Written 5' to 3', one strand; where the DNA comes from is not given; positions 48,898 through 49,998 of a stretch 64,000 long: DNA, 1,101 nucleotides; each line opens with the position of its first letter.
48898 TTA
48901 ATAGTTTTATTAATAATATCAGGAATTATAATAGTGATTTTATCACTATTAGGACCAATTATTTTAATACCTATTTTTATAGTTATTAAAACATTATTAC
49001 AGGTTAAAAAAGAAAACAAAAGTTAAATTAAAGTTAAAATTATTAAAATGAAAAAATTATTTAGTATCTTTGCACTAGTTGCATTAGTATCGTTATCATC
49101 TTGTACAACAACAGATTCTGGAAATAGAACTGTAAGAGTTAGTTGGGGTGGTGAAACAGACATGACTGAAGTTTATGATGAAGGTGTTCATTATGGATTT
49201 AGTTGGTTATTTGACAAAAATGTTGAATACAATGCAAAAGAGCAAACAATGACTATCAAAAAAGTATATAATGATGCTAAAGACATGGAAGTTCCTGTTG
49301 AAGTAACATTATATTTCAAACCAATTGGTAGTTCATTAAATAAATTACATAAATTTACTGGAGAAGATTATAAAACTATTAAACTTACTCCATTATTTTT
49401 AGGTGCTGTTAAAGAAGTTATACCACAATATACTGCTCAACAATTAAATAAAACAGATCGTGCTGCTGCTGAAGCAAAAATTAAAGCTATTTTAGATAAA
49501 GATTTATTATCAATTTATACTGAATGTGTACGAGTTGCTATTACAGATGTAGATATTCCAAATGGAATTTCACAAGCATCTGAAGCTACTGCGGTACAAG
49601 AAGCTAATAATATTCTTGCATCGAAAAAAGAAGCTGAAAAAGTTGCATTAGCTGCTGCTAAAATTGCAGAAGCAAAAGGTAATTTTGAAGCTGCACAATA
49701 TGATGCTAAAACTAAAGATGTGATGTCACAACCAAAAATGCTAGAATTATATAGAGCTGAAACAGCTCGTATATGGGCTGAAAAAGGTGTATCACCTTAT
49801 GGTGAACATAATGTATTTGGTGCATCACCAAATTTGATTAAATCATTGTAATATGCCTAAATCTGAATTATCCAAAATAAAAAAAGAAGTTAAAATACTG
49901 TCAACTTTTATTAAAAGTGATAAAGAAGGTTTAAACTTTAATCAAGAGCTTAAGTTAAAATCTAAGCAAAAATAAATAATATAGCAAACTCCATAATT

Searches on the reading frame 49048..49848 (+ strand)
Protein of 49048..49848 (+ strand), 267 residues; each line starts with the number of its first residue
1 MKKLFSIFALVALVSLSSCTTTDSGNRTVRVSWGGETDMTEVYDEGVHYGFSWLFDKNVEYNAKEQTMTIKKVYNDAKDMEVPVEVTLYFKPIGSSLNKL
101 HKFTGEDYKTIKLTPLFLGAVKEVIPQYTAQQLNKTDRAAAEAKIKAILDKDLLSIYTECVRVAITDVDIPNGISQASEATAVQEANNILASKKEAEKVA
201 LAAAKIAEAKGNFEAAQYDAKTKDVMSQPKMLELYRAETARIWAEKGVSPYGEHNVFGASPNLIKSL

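Call 90: search_protein_families(library=pfam, proteins=[window:49048-49848:+], max_evalue=0.001)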
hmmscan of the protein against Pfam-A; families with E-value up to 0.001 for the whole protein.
window:49048-49848:+ (267 aa): 2 families
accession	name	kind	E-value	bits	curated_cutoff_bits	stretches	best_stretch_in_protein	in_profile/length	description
PF01145.31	Band_7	-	2.8e-16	60.5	23.6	1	21-198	2-174/176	SPFH domain / Band 7 family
PF25058.1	ARM_TT21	-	0.00094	19.6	27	0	129-216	32-113/155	Tetratricopeptide repeat protein 21 ARM repeat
